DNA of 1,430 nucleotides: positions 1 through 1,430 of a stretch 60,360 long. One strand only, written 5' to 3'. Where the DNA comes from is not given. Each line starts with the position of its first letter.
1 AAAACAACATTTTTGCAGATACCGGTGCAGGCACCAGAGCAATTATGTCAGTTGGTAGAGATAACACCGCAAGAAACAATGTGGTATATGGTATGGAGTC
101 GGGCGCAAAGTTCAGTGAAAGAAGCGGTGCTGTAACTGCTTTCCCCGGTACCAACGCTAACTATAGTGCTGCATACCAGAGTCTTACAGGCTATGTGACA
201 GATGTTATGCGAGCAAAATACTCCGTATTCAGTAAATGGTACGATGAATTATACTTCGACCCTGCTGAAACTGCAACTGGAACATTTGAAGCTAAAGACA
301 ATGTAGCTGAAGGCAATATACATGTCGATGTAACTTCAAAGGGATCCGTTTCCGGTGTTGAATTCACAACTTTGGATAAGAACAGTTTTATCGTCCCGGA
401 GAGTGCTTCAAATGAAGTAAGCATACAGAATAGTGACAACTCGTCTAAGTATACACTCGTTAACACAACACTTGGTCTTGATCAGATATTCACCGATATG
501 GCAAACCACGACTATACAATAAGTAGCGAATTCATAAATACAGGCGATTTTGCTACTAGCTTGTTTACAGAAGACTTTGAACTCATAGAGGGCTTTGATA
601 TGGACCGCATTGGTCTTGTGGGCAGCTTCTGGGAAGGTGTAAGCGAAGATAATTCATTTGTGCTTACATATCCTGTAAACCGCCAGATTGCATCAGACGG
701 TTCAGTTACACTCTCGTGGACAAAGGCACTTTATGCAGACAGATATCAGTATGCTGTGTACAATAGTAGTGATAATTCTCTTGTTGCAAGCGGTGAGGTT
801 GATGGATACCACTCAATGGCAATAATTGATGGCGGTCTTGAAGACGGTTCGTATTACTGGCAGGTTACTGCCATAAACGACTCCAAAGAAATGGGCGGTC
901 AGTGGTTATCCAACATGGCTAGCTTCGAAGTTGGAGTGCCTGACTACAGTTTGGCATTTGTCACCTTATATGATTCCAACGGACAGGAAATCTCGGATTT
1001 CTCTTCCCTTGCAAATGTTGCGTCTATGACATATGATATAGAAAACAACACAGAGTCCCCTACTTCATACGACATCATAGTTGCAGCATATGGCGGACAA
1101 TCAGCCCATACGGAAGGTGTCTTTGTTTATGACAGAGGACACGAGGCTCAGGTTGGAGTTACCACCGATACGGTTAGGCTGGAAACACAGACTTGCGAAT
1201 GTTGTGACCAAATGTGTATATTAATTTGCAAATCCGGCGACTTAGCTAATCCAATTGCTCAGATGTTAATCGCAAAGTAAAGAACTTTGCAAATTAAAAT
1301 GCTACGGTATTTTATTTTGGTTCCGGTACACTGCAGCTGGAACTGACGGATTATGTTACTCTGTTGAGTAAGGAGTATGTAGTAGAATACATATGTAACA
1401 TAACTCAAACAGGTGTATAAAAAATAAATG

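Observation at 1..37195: A 37-kb Gram-positive PUL-like island whose enzyme set matches no pathway I recognise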

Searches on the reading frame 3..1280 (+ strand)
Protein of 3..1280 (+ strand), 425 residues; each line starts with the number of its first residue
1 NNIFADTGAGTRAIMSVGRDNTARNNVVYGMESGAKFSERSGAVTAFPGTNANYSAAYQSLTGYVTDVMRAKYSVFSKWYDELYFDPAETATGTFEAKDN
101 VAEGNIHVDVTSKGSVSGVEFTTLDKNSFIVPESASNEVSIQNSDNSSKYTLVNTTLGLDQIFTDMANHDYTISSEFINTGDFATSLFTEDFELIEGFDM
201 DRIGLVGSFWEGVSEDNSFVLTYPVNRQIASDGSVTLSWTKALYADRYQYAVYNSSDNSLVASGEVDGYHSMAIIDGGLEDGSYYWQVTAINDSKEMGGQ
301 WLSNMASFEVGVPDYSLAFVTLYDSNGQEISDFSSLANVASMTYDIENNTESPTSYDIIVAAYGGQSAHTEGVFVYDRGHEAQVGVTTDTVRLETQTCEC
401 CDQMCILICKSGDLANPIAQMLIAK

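Call 5: search_protein_families(library=pfam, proteins=[window:45-1280:+], max_evalue=0.01)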
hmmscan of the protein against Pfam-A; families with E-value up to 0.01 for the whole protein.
window:45-1280:+ (411 aa): 0 families

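Call 8: search_protein_families(library=ncbifam, proteins=[window:45-1280:+], max_evalue=0.01)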
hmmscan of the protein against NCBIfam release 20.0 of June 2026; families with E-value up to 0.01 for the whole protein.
window:45-1280:+ (411 aa): 0 families

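Call 34: search_protein_families(library=pfam, proteins=[window:3-1280:+], max_evalue=10)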
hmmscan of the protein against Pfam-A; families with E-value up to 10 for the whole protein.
window:3-1280:+ (425 aa): 2 families
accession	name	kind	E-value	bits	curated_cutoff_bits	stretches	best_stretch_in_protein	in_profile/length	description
PF17161.10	DUF5123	-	0.1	14.2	35.1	1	113-176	46-101/113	Domain of unknown function (DUF5123)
PF25788.1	Ig_Rha78A_N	-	0.15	12.8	27.4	1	244-312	34-103/105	Rha78A-like, N-terminal immunoglobulin domain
